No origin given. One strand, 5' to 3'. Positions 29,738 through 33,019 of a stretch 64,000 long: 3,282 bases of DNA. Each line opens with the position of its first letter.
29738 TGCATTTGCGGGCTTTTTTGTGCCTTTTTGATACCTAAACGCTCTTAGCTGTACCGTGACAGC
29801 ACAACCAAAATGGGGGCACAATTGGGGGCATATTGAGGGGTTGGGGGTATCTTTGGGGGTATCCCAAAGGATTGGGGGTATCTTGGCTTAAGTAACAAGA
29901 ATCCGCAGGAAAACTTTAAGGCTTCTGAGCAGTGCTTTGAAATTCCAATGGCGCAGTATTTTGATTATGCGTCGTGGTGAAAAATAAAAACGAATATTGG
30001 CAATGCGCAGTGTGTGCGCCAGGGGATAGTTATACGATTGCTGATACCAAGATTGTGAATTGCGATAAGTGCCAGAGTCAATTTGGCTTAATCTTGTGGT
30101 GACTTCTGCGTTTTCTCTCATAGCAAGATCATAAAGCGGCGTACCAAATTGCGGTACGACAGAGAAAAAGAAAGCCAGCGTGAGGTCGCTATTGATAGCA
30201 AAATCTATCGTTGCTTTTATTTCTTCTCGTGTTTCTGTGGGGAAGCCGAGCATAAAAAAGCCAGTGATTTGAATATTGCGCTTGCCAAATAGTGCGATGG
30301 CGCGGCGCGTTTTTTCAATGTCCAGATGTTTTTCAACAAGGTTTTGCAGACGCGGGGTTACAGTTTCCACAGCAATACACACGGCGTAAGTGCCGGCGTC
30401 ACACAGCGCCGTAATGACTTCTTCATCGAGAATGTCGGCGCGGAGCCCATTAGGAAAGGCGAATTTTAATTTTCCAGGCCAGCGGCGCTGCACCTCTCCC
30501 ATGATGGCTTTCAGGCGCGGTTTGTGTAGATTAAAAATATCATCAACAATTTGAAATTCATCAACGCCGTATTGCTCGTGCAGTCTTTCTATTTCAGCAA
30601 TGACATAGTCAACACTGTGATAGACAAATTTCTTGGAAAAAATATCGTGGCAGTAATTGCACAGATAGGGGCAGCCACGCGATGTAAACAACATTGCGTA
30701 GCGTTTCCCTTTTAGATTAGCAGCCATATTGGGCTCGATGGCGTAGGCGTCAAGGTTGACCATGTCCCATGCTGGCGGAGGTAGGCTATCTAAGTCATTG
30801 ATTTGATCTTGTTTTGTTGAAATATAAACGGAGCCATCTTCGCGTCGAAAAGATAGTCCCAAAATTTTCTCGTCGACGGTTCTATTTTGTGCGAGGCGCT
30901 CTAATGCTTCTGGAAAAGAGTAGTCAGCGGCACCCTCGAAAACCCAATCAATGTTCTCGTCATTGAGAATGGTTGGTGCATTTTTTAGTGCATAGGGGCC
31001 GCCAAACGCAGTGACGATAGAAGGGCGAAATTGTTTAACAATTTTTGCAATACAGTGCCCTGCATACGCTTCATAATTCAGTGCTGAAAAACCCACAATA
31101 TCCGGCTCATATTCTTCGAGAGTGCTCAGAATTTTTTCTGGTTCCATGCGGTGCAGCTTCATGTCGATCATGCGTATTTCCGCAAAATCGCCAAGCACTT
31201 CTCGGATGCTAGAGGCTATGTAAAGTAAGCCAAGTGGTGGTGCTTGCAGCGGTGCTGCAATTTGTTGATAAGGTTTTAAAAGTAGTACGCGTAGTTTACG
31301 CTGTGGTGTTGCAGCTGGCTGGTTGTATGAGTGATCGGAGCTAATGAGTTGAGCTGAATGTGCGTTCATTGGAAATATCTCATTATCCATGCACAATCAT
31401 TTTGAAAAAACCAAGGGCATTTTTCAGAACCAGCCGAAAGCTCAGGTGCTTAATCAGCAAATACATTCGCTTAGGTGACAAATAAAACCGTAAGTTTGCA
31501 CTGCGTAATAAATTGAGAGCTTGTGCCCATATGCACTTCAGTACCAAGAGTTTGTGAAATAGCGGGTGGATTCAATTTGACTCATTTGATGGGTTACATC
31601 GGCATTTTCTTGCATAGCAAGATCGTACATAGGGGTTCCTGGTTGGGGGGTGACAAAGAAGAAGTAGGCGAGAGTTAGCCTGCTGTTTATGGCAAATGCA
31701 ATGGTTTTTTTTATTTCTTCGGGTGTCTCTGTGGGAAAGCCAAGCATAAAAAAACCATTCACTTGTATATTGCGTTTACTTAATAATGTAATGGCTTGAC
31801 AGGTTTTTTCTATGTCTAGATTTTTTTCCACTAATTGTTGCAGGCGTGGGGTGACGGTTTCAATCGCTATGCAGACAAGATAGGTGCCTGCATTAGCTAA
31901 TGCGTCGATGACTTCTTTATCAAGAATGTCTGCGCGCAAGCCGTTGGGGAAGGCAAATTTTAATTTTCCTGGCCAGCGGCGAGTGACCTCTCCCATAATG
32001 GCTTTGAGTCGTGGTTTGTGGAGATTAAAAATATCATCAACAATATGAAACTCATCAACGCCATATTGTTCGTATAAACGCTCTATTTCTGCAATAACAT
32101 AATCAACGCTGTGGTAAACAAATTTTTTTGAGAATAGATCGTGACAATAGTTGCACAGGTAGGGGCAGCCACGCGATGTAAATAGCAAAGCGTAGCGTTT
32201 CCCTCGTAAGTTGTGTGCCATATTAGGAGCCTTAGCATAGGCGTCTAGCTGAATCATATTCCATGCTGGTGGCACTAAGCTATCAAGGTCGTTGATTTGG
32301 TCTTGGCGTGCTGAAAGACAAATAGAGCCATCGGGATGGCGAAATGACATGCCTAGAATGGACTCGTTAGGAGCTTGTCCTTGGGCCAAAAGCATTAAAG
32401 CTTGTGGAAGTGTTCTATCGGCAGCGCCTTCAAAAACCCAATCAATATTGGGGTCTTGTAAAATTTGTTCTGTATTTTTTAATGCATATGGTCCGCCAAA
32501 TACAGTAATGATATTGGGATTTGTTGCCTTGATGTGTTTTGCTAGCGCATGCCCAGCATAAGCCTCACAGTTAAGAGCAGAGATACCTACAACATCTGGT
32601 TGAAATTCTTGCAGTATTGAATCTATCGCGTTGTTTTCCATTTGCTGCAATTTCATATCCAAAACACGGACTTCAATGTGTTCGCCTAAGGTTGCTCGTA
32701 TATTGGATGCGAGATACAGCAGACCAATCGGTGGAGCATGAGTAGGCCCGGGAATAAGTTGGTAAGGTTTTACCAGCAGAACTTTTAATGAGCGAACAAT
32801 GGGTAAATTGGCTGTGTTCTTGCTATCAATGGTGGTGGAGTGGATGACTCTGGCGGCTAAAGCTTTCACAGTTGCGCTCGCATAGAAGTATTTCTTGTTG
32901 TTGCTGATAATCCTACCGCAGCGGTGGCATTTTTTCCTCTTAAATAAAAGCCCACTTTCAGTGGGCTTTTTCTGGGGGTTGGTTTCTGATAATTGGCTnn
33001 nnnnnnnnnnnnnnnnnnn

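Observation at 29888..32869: Tandem, overlapping pair of cobalamin-binding radical SAM paralogues in a low-GC islet next to tRNA-Lys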

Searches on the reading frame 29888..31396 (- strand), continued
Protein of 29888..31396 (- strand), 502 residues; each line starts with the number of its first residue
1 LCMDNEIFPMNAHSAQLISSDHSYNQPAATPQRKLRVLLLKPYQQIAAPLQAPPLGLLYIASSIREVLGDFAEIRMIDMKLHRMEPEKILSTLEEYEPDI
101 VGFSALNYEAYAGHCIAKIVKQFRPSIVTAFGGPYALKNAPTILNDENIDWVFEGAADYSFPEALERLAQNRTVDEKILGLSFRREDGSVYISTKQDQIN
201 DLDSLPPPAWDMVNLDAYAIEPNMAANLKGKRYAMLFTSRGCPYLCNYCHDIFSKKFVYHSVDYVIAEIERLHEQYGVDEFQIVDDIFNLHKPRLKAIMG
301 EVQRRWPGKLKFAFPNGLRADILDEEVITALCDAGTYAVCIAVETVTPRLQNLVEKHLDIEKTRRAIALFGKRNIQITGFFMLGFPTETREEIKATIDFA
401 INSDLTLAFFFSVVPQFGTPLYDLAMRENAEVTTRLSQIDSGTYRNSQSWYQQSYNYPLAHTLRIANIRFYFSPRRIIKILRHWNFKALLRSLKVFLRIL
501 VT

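Call 65: search_protein_families(library=ncbifam, proteins=[L091:11530-12912:+, L091:4909-6327:+, L092:4542-5903:+, L091:18503-19561:-, L091:4035-4907:+, L091:8529-9992:+, L091:7015-8532:+, L091:13039-14649:+], max_evalue=0.001)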
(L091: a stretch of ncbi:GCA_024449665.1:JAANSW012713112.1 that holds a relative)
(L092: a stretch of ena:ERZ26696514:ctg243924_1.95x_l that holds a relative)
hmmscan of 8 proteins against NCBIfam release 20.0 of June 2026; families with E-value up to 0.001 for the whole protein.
L091:11530-12912:+ (460 aa): 0 families

L091:4909-6327:+ (472 aa): 0 families

L092:4542-5903:+ (453 aa): 0 families

L091:18503-19561:- (352 aa): 99 families (the best 25 are shown)
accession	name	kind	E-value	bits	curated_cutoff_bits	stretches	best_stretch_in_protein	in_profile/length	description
TIGR02032.1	GG-red-SF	subfamily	2.6e-52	178.3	158.8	1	3-291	1-297/297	geranylgeranyl reductase family protein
TIGR02023.1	BchP-ChlP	subfamily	1.3e-34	119.9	343.3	1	3-310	1-318/388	geranylgeranyl diphosphate reductase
NF008519.0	PRK11445.1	equivalog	9.9e-22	77.6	303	1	2-316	3-322/355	FAD-binding protein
NF045655.1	MkRedMenJ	equivalog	3.9e-18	65.6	700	1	3-313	5-340/406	menaquinone reductase MenJ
NF041080.1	DGGGPL_reductase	equivalog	9.3e-18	64.3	580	1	2-296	1-316/447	digeranylgeranylglycerophospholipid reductase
TIGR02028.1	ChlP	equivalog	1.8e-16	59.9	505.3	1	5-314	3-326/398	geranylgeranyl reductase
NF005243.0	PRK06753.1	equivalog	2.3e-16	59.6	365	1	5-163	3-163/374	hypothetical protein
NF049967.1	QhpG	equivalog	2e-15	56.7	240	1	5-297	1-292/423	flavin-dependent monooxygenase QhpG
NF033623.1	urate_HpxO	equivalog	4.1e-15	55.6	500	1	4-158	1-162/381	FAD-dependent urate hydroxylase HpxO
NF041160.1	DGGPL_Thplmales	equivalog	7.1e-15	54.8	780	1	1-296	2-315/396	digeranylgeranylglycerophospholipid reductase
NF033145.1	rif_monoox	equivalog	2e-13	50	800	1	4-161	2-163/472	rifampin monooxygenase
NF004831.0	PRK06183.1-5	equivalog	2.1e-13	49.6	546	1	3-161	9-180/568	bifunctional 3-(3-hydroxy-phenyl)propionate/3-hydroxycinnamic acid hydroxylase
NF005313.0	PRK06847.1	subfamily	3.7e-13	49.2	372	1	4-159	6-170/375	hypothetical protein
NF004829.0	PRK06183.1-3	subfamily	6.2e-13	48.3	390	1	2-36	8-42/520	bifunctional 3-(3-hydroxy-phenyl)propionate/3-hydroxycinnamic acid hydroxylase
NF004780.0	PRK06126.1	subfamily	1.4e-12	46.7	445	1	3-55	9-61/552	hypothetical protein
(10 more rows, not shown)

L091:4035-4907:+ (290 aa): 8 families
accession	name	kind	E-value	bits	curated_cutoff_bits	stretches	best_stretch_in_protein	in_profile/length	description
NF009516.0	PRK12875.1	equivalog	7.4e-10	38.4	205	1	62-255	56-254/292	prenyltransferase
NF009513.0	PRK12872.1-3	equivalog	5.5e-09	36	288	1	75-271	68-263/293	prenyltransferase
NF004751.0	PRK06080.1-3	equivalog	8.5e-09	35.4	264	1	177-259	174-256/296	1,4-dihydroxy-2-naphthoate polyprenyltransferase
NF010119.0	PRK13595.1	equivalog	1.8e-08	34.2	248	1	51-250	35-243/292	prenyltransferase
NF004750.0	PRK06080.1-2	equivalog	6.2e-07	29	346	1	190-257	190-259/301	1,4-dihydroxy-2-naphthoate polyprenyltransferase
NF009523.0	PRK12884.1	equivalog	1.8e-06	27.3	269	1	34-251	7-231/279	prenyltransferase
NF006088.0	PRK08238.1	equivalog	0.00013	20.7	351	1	43-166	206-331/482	UbiA family prenyltransferase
NF009521.0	PRK12882.1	equivalog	0.00029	20.2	296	1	36-254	13-236/280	geranylgeranylglycerol-phosphate geranylgeranyltransferase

L091:8529-9992:+ (487 aa): 46 families (the best 25 are shown)
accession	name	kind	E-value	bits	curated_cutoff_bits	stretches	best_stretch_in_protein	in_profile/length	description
TIGR03992.1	Arch_glmU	subfamily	2.8e-40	138.4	292.1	1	4-231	3-214/393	bifunctional sugar-1-phosphate nucleotidylyltransferase/acetyltransferase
NF041313.1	UDPGP_AglF_Halo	equivalog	3e-38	131.6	400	1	4-241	3-231/234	UTP--glucose-1-phosphate uridylyltransferase AglF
TIGR04182.1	glyco_TIGR04182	equivalog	1.6e-30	106.5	325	1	254-456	2-198/293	S-layer glycoprotein N-glycosyltransferase AglJ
TIGR01208.1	rmlA_long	equivalog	1.7e-30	106.1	320.25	1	4-248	2-238/353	glucose-1-phosphate thymidylyltransferase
TIGR01099.1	galU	equivalog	4e-27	95.4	326.8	2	68-228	89-249/261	UTP--glucose-1-phosphate uridylyltransferase GalU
NF041173.1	Sug_nt_acttase_Thmprot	equivalog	9.7e-26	90.6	600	1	5-232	4-215/405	bifunctional sugar-1-phosphate nucleotidylyltransferase/acetyltransferase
TIGR01207.1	rmlA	equivalog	4.1e-21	75.3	360.65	1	4-212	2-202/286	glucose-1-phosphate thymidylyltransferase RfbA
NF012024.0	PRK15480.1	equivalog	2e-19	69.8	588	1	3-212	5-205/292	glucose-1-phosphate thymidylyltransferase RfbA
NF041391.1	DPhHxTase_Halo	equivalog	1e-18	67.1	375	1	260-455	3-189/213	dolichyl-phosphate hexose transferase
NF045761.1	NAMPUrTaseMurU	equivalog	1.4e-17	64.3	250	1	5-235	4-218/226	N-acetylmuramate alpha-1-phosphate uridylyltransferase MurU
TIGR01173.1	glmU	equivalog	1.4e-15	57.1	366.85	1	5-110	4-103/452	bifunctional UDP-N-acetylglucosamine diphosphorylase/glucosamine-1-phosphate N-acetyltransferase GlmU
TIGR04283.1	glyco_like_mftF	equivalog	1.3e-14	54.4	182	1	254-380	1-126/221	TIGR04283 family arsenosugar biosynthesis glycosyltransferase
NF058614.1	PPMAGASynPpgS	equivalog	2.3e-14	53.4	370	1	254-382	2-134/226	polyprenyl-phospho-N-acetylgalactosaminyl synthase PpgS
NF010496.0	PRK13915.1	equivalog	4.3e-14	52.3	262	1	242-335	23-126/307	glucosyl-3-phosphoglycerate synthase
NF010934.1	PRK14354.1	equivalog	4.5e-14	51.8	450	1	4-217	2-206/447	bifunctional UDP-N-acetylglucosamine diphosphorylase/glucosamine-1-phosphate N-acetyltransferase GlmU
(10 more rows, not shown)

L091:7015-8532:+ (505 aa): 24 families
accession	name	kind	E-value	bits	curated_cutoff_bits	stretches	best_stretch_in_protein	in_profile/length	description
NF050148.1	rSAM_ApyD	equivalog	6.4e-41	140.5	750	1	23-407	9-391/645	RiPP biosynthesis radical SAM protein ApyD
TIGR02026.1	BchE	equivalog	2.3e-36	125.7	481.35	1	36-411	19-389/497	magnesium-protoporphyrin IX monomethyl ester anaerobic oxidative cyclase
TIGR03471.1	HpnJ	equivalog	5.3e-31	108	577.6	1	100-468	86-443/472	hopanoid biosynthesis associated radical SAM protein HpnJ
NF038361.1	rSAM_Sden_1168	equivalog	5.4e-30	104.5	575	1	72-406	130-470/560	Sden_1168 family B12-binding radical SAM P-methyltransferase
TIGR04479.1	bcpD_PhpK_rSAM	subfamily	7.5e-29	100.5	600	1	70-385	98-407/504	PhpK family radical SAM P-methyltransferase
TIGR03975.1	rSAM_ocin_1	subfamily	3.3e-28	98.6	281.85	1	72-381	118-424/606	RiPP maturation radical SAM C-methyltransferase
TIGR04072.2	rSAM_ladder_B12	equivalog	1.4e-23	83.3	360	1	23-413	4-376/443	lipid biosynthesis B12-binding/radical SAM protein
TIGR04385.1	B12_rSAM_cofa1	equivalog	4e-22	79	450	1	38-382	19-359/438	B12 lower ligand biosynthesis radical SAM protein BzaD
TIGR04013.1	B12_SAM_MJ_1487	hypoth_equivalog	2.4e-18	66.1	251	1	64-406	24-354/382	TIGR04013 family B12-binding domain/radical SAM domain-containing protein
TIGR04014.1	B12_SAM_MJ_0865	equivalog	9.3e-18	64.2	360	1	76-414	32-363/434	methyl-coenzyme M reductase glutamine C-methyltransferase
NF033712.0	B12_rSAM_KedN5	subfamily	1.1e-17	63.6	700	1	43-289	23-267/624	KedN5 family methylcobalamin-dependent radical SAM C-methyltransferase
TIGR04295.1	B12_rSAM_oligo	hypoth_equivalog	4.4e-16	58.6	400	1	58-342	41-316/422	TIGR04295 family B12-binding domain-containing radical SAM protein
NF033070.1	rSAM_AprD4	equivalog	1.7e-14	53.6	500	1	140-410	125-391/456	AprD4 family radical SAM diol-dehydratase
NF040542.1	rSAM_RCCLKC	equivalog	5.1e-11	42.4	450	1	44-389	18-352/423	arsinothricin biosynthesis radical SAM protein ArsL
TIGR04367.1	HpnR_B12_rSAM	equivalog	5.3e-11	41.7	650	1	37-403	20-367/490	hopanoid C-3 methylase HpnR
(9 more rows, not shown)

L091:13039-14649:+ (536 aa): 23 families
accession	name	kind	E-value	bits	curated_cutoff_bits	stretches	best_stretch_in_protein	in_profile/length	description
NF050148.1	rSAM_ApyD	equivalog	1e-39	136.5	750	1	50-421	22-391/645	RiPP biosynthesis radical SAM protein ApyD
TIGR02026.1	BchE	equivalog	4.5e-35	121.4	481.35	1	51-425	20-389/497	magnesium-protoporphyrin IX monomethyl ester anaerobic oxidative cyclase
NF038361.1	rSAM_Sden_1168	equivalog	1.4e-31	109.7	575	1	83-409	127-459/560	Sden_1168 family B12-binding radical SAM P-methyltransferase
TIGR03471.1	HpnJ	equivalog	1.1e-28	100.4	577.6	1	73-427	47-391/472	hopanoid biosynthesis associated radical SAM protein HpnJ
TIGR04479.1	bcpD_PhpK_rSAM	subfamily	5.1e-24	84.5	600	1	222-405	233-413/504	PhpK family radical SAM P-methyltransferase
TIGR04072.2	rSAM_ladder_B12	equivalog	7.9e-23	80.8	360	1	227-427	176-376/443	lipid biosynthesis B12-binding/radical SAM protein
TIGR03975.1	rSAM_ocin_1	subfamily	1.8e-22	79.6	281.85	1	85-395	117-424/606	RiPP maturation radical SAM C-methyltransferase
TIGR04014.1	B12_SAM_MJ_0865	equivalog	1.3e-21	76.9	360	1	117-439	59-374/434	methyl-coenzyme M reductase glutamine C-methyltransferase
TIGR04385.1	B12_rSAM_cofa1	equivalog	7.2e-19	68.3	450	1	53-397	20-360/438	B12 lower ligand biosynthesis radical SAM protein BzaD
NF033712.0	B12_rSAM_KedN5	subfamily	1.2e-18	66.7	700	1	64-290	30-255/624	KedN5 family methylcobalamin-dependent radical SAM C-methyltransferase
TIGR04367.1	HpnR_B12_rSAM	equivalog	4.1e-18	65.2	650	1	51-376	20-328/490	hopanoid C-3 methylase HpnR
TIGR04295.1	B12_rSAM_oligo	hypoth_equivalog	1.2e-16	60.5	400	1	64-359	33-319/422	TIGR04295 family B12-binding domain-containing radical SAM protein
TIGR04013.1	B12_SAM_MJ_1487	hypoth_equivalog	2.4e-16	59.6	251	1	80-432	26-366/382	TIGR04013 family B12-binding domain/radical SAM domain-containing protein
NF033070.1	rSAM_AprD4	equivalog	1.7e-15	56.9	500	1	197-425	167-392/456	AprD4 family radical SAM diol-dehydratase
NF040542.1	rSAM_RCCLKC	equivalog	1e-09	38.1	450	1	97-401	49-350/423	arsinothricin biosynthesis radical SAM protein ArsL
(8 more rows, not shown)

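Call 68: search_protein_families(library=pfam, alignment_id=A2, max_evalue=0.00001)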
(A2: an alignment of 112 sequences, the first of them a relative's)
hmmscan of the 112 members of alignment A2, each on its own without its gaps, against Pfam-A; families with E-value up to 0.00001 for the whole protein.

A. member 1, L019:3489-4208:- (239 aa): 2 families
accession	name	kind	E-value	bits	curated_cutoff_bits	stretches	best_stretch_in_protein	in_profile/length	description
PF01980.22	TrmO_N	-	7.2e-43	145.9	26.8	1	25-147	1-116/116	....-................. O N-terminal domain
PF18389.7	TrmO_C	-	8.4e-19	67.9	27.1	1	163-224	2-64/65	TrmO C-terminal domain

B. families by the number of members that match (of 112 scanned): 129 families (the first 25 are shown)
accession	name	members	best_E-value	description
PF01370.27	Epimerase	4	5.2e-38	NAD dependent epimerase/dehydratase family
PF00106.31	adh_short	3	1.9e-51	short chain dehydrogenase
PF13561.12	adh_short_C2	3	8.2e-45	Enoyl-(Acyl carrier protein) reductase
PF13489.12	Methyltransf_23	3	1.5e-24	Methyltransferase domain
PF08241.18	Methyltransf_11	3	7.2e-18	Methyltransferase domain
PF08242.18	Methyltransf_12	3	7.3e-18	Methyltransferase domain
PF08659.16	KR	3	3e-13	KR domain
PF01926.29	MMR_HSR1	2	6.6e-57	50S ribosome-binding GTPase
PF08541.16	ACP_syn_III_C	2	2.1e-27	3-Oxoacyl-[acyl-carrier-protein (ACP)] synthase III C terminal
PF13847.12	Methyltransf_31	2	2.6e-21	Methyltransferase domain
PF01040.23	UbiA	2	5.9e-21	UbiA prenyltransferase family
PF13649.12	Methyltransf_25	2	3.3e-20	Methyltransferase domain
PF08545.16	ACP_syn_III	2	1.8e-15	3-Oxoacyl-[acyl-carrier-protein (ACP)] synthase III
PF00132.30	Hexapep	2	2.2e-12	Bacterial transferase hexapeptide (six repeats)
PF04321.23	RmlD_sub_bind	2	6.1e-12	RmlD substrate binding domain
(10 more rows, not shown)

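Call 74: find_encoding_contigs(protein=P0067, flank=8000, max_places=2)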
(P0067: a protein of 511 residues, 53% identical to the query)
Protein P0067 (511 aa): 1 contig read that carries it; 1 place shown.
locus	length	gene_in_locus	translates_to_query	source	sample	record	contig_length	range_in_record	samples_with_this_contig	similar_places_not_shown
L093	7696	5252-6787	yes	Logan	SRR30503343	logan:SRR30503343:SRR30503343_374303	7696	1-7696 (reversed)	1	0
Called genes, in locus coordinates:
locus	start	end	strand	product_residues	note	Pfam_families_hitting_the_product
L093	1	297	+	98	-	?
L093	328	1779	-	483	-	-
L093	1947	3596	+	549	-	PF02310:B12-binding, PF04055:Radical_SAM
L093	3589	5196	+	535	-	PF02310:B12-binding, PF04055:Radical_SAM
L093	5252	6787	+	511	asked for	PF02310:B12-binding, PF04055:Radical_SAM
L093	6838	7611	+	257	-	PF11136:DUF2889 (weak)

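Call 75: find_encoding_contigs(protein=P0069, flank=8000, max_places=2)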
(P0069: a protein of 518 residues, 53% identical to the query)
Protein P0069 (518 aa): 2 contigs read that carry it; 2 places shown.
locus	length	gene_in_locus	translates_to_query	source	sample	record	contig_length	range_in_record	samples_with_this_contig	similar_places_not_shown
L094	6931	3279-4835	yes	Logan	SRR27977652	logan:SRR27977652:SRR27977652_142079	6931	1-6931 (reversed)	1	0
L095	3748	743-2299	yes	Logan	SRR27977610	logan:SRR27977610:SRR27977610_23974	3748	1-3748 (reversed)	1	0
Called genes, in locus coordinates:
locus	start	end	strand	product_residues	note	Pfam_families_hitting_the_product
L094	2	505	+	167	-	?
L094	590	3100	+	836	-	PF03176:MMPL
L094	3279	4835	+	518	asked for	PF02310:B12-binding, PF04055:Radical_SAM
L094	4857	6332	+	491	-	PF02310:B12-binding, PF04055:Radical_SAM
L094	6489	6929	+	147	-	?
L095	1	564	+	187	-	?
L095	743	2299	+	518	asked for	PF02310:B12-binding, PF04055:Radical_SAM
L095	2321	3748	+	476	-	?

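Call 77: find_homologous_proteins(query=L093:328-1779:-, max_evalue=0.00001)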
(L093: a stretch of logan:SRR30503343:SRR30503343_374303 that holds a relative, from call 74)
Query L093:328-1779:- (483 aa): 2 proteins with E <= 0.00001 among 8000 candidates.
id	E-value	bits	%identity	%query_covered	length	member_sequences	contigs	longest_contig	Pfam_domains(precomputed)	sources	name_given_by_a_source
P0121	0.0e+0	1087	100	100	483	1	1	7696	-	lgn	-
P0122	7.5e-180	617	57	99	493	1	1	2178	-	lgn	-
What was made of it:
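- Tried and rejected: Only 2 hits, with no names (call 77).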

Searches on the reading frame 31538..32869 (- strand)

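Call 5: search_protein_families(library=pfam, proteins=[window:31538-32869:-], max_evalue=0.01)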
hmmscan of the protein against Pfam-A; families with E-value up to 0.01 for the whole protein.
window:31538-32869:- (443 aa): 2 families
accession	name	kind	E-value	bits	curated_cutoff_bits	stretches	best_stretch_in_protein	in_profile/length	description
PF04055.27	Radical_SAM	-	2.4e-19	70.5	29.5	1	231-393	3-166/166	Radical SAM superfamily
PF02310.24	B12-binding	-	1.2e-12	48.1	32.1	1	45-156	12-119/121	B12 binding domain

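Call 6: search_protein_families(library=ncbifam, proteins=[window:31538-32869:-], max_evalue=0.01)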
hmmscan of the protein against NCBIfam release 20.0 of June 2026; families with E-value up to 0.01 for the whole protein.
window:31538-32869:- (443 aa): 28 families (the best 25 are shown)
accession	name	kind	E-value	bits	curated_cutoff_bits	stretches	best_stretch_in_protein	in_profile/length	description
TIGR02026.1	BchE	equivalog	1.1e-43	149.8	481.35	1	43-420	18-389/497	magnesium-protoporphyrin IX monomethyl ester anaerobic oxidative cyclase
NF038361.1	rSAM_Sden_1168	equivalog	1.2e-41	142.9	575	1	19-428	54-482/560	Sden_1168 family B12-binding radical SAM P-methyltransferase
NF050148.1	rSAM_ApyD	equivalog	4.6e-41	140.9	750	1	77-417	62-392/645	RiPP biosynthesis radical SAM protein ApyD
TIGR03471.1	HpnJ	equivalog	1.9e-34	119.4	577.6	1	68-428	48-397/472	hopanoid biosynthesis associated radical SAM protein HpnJ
TIGR03975.1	rSAM_ocin_1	subfamily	1.1e-26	93.5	281.85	1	86-390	124-424/606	RiPP maturation radical SAM C-methyltransferase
TIGR04479.1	bcpD_PhpK_rSAM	subfamily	2e-26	92.5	600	1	73-396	93-409/504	PhpK family radical SAM P-methyltransferase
TIGR04385.1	B12_rSAM_cofa1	equivalog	1.2e-25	90.6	450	1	47-392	20-360/438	B12 lower ligand biosynthesis radical SAM protein BzaD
TIGR04072.2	rSAM_ladder_B12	equivalog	1.7e-25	89.6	360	1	46-439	17-392/443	lipid biosynthesis B12-binding/radical SAM protein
NF033712.0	B12_rSAM_KedN5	subfamily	6.1e-24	84.2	700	1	47-287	17-257/624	KedN5 family methylcobalamin-dependent radical SAM C-methyltransferase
TIGR04014.1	B12_SAM_MJ_0865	equivalog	1.1e-21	77.1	360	1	119-429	68-369/434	methyl-coenzyme M reductase glutamine C-methyltransferase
TIGR04013.1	B12_SAM_MJ_1487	hypoth_equivalog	8.1e-20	71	251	1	75-421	28-360/382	TIGR04013 family B12-binding domain/radical SAM domain-containing protein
TIGR04295.1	B12_rSAM_oligo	hypoth_equivalog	9.2e-17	60.8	400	1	64-356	40-321/422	TIGR04295 family B12-binding domain-containing radical SAM protein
NF033070.1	rSAM_AprD4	equivalog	9.6e-17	61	500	1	189-421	164-393/456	AprD4 family radical SAM diol-dehydratase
NF040542.1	rSAM_RCCLKC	equivalog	5.3e-16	58.8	450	1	64-396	28-350/423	arsinothricin biosynthesis radical SAM protein ArsL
TIGR04367.1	HpnR_B12_rSAM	equivalog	3.4e-15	55.5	650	1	29-412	2-367/490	hopanoid C-3 methylase HpnR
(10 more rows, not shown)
